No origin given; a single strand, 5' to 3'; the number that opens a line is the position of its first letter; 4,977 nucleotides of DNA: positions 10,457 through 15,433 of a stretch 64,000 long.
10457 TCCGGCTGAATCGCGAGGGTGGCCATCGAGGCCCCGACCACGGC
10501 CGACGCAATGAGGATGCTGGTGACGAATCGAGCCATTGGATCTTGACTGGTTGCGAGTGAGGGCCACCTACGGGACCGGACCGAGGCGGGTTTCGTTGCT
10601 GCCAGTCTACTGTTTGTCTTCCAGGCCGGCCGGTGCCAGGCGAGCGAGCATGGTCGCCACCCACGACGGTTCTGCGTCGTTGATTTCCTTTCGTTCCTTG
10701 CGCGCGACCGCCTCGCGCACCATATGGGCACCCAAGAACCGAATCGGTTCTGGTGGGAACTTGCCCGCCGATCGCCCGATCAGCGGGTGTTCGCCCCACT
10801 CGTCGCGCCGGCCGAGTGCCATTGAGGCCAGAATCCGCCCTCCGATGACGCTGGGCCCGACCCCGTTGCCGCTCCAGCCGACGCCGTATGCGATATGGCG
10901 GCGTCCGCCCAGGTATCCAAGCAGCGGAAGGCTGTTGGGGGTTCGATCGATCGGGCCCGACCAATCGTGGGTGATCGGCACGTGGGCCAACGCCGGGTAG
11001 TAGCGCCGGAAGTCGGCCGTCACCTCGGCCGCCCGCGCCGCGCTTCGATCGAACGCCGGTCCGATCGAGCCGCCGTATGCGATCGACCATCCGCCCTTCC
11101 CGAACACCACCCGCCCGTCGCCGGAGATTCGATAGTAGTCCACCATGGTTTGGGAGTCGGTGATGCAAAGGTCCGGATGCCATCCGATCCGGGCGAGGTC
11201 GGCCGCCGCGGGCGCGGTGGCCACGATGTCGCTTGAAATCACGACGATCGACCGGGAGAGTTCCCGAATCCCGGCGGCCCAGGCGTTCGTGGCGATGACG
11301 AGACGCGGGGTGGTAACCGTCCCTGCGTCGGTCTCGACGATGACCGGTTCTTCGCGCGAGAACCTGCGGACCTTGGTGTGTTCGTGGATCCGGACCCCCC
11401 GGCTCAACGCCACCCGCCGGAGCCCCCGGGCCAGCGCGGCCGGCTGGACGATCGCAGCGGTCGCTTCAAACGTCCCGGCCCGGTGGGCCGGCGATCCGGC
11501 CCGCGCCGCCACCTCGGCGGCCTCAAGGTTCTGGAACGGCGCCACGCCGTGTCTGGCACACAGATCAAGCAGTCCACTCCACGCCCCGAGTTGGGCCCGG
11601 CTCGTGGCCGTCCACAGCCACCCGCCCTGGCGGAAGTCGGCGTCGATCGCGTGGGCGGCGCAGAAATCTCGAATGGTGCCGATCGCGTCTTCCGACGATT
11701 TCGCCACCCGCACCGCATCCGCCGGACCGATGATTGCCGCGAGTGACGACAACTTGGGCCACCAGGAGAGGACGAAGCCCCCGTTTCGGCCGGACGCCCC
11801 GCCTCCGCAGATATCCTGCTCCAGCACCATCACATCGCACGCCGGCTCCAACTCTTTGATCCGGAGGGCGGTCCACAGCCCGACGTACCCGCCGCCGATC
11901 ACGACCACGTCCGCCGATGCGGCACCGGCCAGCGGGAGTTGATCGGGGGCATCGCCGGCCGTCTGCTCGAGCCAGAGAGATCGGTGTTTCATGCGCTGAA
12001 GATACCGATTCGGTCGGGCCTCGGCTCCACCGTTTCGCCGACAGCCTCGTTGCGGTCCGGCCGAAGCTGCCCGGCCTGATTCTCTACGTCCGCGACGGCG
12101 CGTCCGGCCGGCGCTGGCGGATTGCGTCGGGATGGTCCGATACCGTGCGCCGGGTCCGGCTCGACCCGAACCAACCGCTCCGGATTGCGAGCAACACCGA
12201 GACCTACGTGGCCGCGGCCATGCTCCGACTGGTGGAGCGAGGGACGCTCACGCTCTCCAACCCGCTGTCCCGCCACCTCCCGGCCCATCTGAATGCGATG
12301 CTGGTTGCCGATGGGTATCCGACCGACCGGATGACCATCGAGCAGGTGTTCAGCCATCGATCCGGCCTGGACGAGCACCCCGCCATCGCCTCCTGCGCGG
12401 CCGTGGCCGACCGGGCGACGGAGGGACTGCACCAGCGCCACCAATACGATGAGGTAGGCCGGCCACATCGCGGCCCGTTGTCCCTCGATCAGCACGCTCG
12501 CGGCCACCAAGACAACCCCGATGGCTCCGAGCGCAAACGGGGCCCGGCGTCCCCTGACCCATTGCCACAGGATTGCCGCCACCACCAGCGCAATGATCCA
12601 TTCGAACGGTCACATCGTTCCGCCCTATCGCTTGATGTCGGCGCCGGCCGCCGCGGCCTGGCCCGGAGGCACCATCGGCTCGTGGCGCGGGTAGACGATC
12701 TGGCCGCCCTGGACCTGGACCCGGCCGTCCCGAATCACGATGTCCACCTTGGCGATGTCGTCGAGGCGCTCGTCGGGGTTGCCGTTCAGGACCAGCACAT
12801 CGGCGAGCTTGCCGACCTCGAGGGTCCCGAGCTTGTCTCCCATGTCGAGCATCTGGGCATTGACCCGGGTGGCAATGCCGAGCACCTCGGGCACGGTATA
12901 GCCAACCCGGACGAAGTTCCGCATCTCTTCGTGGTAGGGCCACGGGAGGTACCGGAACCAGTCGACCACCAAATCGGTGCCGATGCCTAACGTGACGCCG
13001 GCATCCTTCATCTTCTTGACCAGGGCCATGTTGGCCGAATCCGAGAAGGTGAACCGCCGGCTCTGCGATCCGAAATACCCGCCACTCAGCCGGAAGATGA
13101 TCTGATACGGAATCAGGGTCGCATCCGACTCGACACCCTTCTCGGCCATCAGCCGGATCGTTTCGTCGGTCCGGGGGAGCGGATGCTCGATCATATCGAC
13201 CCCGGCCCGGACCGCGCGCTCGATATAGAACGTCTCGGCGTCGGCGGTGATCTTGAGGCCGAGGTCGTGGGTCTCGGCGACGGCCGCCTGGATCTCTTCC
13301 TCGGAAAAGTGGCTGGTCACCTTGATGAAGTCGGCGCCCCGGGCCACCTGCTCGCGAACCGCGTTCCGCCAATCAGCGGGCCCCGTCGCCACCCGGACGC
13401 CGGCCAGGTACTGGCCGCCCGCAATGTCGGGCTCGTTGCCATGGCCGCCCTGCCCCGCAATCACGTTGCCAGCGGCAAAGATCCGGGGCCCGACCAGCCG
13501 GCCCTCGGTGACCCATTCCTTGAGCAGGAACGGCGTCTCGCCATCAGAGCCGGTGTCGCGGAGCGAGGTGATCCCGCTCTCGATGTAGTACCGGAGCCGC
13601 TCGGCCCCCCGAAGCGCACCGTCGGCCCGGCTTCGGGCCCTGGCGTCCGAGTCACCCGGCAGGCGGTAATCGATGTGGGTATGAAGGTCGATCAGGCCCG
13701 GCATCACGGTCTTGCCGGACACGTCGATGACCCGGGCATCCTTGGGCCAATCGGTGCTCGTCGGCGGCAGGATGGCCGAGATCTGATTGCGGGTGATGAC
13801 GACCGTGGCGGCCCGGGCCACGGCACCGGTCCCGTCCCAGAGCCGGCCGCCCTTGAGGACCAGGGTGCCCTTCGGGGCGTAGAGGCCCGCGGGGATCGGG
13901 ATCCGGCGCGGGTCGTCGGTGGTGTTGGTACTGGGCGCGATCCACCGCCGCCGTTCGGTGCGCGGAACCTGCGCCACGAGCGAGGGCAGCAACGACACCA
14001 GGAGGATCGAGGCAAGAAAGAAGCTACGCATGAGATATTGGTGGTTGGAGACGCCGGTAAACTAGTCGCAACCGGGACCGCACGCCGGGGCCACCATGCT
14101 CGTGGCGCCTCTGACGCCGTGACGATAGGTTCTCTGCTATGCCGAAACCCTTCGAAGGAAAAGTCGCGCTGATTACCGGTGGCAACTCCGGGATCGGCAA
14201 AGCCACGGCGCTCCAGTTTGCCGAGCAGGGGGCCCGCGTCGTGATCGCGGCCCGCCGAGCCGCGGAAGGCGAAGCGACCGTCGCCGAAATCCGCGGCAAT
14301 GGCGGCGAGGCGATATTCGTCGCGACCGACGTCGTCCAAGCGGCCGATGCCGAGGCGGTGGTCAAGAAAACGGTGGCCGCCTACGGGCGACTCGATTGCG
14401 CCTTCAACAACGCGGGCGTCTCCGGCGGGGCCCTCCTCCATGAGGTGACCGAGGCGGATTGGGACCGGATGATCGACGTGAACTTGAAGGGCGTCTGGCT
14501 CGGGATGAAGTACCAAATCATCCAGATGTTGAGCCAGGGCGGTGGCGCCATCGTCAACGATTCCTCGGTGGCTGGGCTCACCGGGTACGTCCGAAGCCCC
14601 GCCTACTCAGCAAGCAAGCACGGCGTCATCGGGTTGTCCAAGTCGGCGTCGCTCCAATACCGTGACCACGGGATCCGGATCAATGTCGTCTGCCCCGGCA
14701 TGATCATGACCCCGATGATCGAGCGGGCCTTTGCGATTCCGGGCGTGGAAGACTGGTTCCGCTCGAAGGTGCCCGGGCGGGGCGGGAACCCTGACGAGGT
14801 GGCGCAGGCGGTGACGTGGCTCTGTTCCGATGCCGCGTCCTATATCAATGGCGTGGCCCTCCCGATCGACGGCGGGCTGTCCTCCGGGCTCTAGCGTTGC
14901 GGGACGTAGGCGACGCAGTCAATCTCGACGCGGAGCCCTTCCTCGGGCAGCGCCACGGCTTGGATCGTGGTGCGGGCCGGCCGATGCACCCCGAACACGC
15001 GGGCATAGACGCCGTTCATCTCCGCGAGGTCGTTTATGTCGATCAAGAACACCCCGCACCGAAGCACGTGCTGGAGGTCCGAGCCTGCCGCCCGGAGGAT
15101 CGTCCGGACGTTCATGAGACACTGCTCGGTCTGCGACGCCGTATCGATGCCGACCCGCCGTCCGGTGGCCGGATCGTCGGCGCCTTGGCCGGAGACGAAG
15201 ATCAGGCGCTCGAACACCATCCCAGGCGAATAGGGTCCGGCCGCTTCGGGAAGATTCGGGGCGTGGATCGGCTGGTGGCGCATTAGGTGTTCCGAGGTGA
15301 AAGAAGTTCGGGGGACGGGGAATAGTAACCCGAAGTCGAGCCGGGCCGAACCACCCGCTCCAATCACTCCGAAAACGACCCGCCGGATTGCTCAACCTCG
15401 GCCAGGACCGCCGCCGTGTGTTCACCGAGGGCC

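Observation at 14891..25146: Eleven-gene, translationally coupled operon fusing an itaconate/methylsuccinate-type CoA module to a ComDE-like decarboxylase, a GabD-like ALDH, a DAO flavoenzyme and RidA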

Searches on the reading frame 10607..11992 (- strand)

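Call 65: search_protein_families(library=ncbifam, proteins=[window:10607-11992:-], max_evalue=0.00001)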
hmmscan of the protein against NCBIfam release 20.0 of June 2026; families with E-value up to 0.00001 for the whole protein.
window:10607-11992:- (461 aa): 12 families
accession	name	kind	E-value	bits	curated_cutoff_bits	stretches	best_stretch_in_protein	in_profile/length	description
TIGR03329.1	Phn_aa_oxid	hypoth_equivalog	3.9e-149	497.4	632.8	1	6-459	2-459/460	putative aminophosphonate oxidoreductase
NF050086.1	pipecolate_AmaA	exception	3.7e-36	124.7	600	1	1-391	1-379/425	L-pipecolate oxidase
TIGR01373.1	soxB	subfamily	7.1e-13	48.1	529.45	1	173-391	171-381/407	sarcosine oxidase subunit beta family protein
TIGR02352.1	thiamin_ThiO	equivalog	1.8e-12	47.1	250.8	1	29-245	1-213/351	glycine oxidase ThiO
NF008726.1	PRK11728.1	equivalog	3.7e-12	45.8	299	1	28-233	2-196/389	L-2-hydroxyglutarate oxidase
NF008425.0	PRK11259.1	equivalog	4.5e-08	32.4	257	1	143-252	106-219/377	N-methyl-L-tryptophan oxidase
NF002480.1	PRK01747.1-1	equivalog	1.1e-07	30.7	540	1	22-239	244-452/645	bifunctional tRNA (5-methylaminomethyl-2-thiouridine)(34)-methyltransferase MnmC2/FAD-dependent 5-carboxymethylaminomethyl-2-thiouridine(34)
TIGR03364.1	HpnW_proposed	hypoth_equivalog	1.7e-07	30.6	285.1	1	28-236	2-194/365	TIGR03364 family FAD-dependent oxidoreductase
TIGR01377.1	soxA_mon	subfamily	2.9e-07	29.6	479.65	0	155-240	112-201/381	amino oxidase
NF005599.0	PRK07333.1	equivalog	2.9e-07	29.3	549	0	25-59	11-45/414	ubiquinone biosynthesis hydroxylase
TIGR03197.1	MnmC_Cterm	equivalog_domain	2.3e-06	27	174.2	1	28-238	1-202/400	FAD-dependent 5-carboxymethylaminomethyl-2-thiouridine(34) oxidoreductase MnmC1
NF001933.0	PRK00711.1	subfamily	8.9e-06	25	383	0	94-360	109-368/429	D-amino acid dehydrogenase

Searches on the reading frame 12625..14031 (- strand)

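Call 65: search_protein_families(library=ncbifam, proteins=[window:12625-14031:-], max_evalue=0.00001)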
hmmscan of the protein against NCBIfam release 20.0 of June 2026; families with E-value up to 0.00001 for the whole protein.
window:12625-14031:- (468 aa): 35 families (the best 25 are shown)
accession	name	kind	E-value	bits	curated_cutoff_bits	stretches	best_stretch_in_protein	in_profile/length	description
NF051886.1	XaaProDiPepCaul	equivalog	3.3e-54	184.5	500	1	63-438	6-396/398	Xaa-Pro dipeptidase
NF006689.0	PRK09237.1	equivalog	3.4e-22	78.5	371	2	56-168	4-100/383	amidohydrolase/deacetylase family metallohydrolase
TIGR01224.1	hutI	equivalog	9.1e-16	57.6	298.15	2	75-122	4-51/377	imidazolonepropionase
NF009060.0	PRK12394.1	equivalog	2e-12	46.6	442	1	56-165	4-96/381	metallo-dependent hydrolase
NF006056.0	PRK08204.1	subfamily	9.6e-12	44.4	391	0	72-120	22-67/449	hypothetical protein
TIGR03121.1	one_C_dehyd_A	equivalog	2.9e-11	42.3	392.75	0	58-120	3-62/556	formylmethanofuran dehydrogenase subunit A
NF006549.0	PRK09045.1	equivalog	1.4e-09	37.1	540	0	68-120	23-76/444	TRZ/ATZ family hydrolase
NF005759.0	PRK07583.1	equivalog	2.1e-09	36.6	403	1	75-122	41-86/438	cytosine deaminase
NF006055.0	PRK08203.1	equivalog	3e-09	35.9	532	0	70-120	22-71/455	8-oxoguanine deaminase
NF004636.0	PRK05985.1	subfamily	3.8e-09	35.9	408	0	70-128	13-69/398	amidohydrolase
NF011989.0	PRK15446.2-5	equivalog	8.2e-09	34.7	565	1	70-118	16-61/385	alpha-D-ribose 1-methylphosphonate 5-triphosphate diphosphatase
TIGR02967.1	guan_deamin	equivalog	9.5e-09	34.7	375.4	0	338-426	281-371/401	guanine deaminase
TIGR03178.1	allantoinase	equivalog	1.1e-08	34.3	357.85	1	58-121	3-61/441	allantoinase AllB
NF011990.0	PRK15446.2-6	subfamily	1.9e-08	33.4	233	0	71-118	16-64/390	alpha-D-ribose 1-methylphosphonate 5-triphosphate diphosphatase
NF005557.0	PRK07228.1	equivalog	2.5e-08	33.1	522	0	381-418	340-377/445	5'-deoxyadenosine deaminase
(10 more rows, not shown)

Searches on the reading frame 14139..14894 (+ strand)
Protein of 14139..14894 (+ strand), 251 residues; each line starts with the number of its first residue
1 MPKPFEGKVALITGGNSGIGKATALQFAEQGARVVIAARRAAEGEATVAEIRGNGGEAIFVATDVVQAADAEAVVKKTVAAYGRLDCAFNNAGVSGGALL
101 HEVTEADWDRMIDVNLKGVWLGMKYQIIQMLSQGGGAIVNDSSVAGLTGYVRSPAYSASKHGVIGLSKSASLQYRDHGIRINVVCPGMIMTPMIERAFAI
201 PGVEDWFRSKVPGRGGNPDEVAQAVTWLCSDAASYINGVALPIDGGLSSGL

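Call 65: search_protein_families(library=ncbifam, proteins=[window:14139-14894:+], max_evalue=0.00001)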
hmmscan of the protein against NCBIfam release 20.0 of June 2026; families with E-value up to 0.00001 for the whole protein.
window:14139-14894:+ (251 aa): 218 families (the best 25 are shown)
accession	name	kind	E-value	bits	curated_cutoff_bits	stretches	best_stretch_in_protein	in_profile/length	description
NF004818.0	PRK06172.1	equivalog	3.6e-98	327.9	336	1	1-247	1-250/253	SDR family oxidoreductase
NF004791.0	PRK06138.1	equivalog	9.4e-69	231.5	312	1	6-248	4-250/252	SDR family oxidoreductase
NF004198.0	PRK05653.1-3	equivalog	3.4e-68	229.8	296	1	5-247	5-246/248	3-oxoacyl-ACP reductase FabG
NF005681.0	PRK07478.1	subfamily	5e-67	225.9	267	1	5-248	4-250/254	SDR family oxidoreductase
NF005559.1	PRK07231.1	subfamily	7.1e-67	225.5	215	1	5-247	2-247/249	glucose 1-dehydrogenase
NF052558.1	MBtsdlDhBudC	equivalog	6.5e-65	219.2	270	1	5-248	1-242/250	meso-2,3-butanediol dehydrogenase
NF009466.0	PRK12826.1-2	subfamily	1.3e-60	204.9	222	1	8-247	4-244/248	3-oxoacyl-ACP reductase FabG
TIGR01830.1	3oxo_ACP_reduc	equivalog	2e-60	204.5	297.75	1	10-247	1-238/239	3-oxoacyl-[acyl-carrier-protein] reductase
NF053701.1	CsHdxCHCADhChcB2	equivalog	7e-59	199.3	350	1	5-247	1-242/245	cis-4-hydroxycyclohexanecarboxylate dehydrogenase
TIGR03971.1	SDR_subfam_1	subfamily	1.7e-57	194.8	300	1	5-247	1-268/271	mycofactocin-coupled SDR family oxidoreductase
NF004774.0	PRK06114.1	equivalog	2.4e-56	191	360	1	6-247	15-259/262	SDR family oxidoreductase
NF052562.1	RADHDNL4305835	equivalog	9.1e-56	189.1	400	1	3-247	3-249/252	NADP-dependent (R)-specific alcohol dehydrogenase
NF009093.0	PRK12429.1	subfamily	2.1e-55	187.8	258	1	5-247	3-256/259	3-hydroxybutyrate dehydrogenase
NF004203.0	PRK05653.2-4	subfamily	7.5e-55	186.1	313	1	6-247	5-256/260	3-oxoacyl-ACP reductase FabG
NF004713.0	PRK06057.1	equivalog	9.8e-55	185.8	404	1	4-249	6-251/257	3-oxoacyl-ACP reductase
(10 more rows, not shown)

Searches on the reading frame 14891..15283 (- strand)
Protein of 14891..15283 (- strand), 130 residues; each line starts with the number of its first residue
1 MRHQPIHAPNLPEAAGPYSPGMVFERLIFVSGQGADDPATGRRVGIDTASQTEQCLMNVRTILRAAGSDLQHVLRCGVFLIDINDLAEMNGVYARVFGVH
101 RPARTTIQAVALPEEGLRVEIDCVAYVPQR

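Call 65: search_protein_families(library=ncbifam, proteins=[window:14891-15283:-], max_evalue=0.00001)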
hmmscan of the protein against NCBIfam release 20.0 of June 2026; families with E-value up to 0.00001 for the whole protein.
window:14891-15283:- (130 aa): 3 families
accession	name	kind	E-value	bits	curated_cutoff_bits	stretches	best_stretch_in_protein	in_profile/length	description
TIGR00004.1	TIGR00004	subfamily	4.3e-32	111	106.25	1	4-126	2-124/125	Rid family detoxifying hydrolase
NF008490.0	PRK11401.1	equivalog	1.3e-17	63.9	222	1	7-125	6-125/129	enamine/imine deaminase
TIGR03610.1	RutC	equivalog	1e-14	54.7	169.1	1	13-127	13-126/127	pyrimidine utilization protein C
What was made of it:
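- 14891..15283 (-): RidA (Rid family imine/enamine deaminase), last gene after an 80-nt gap. Specific to this lineage. TIGR00004 111 bits, above the cut-off of 106.25 (call 65).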
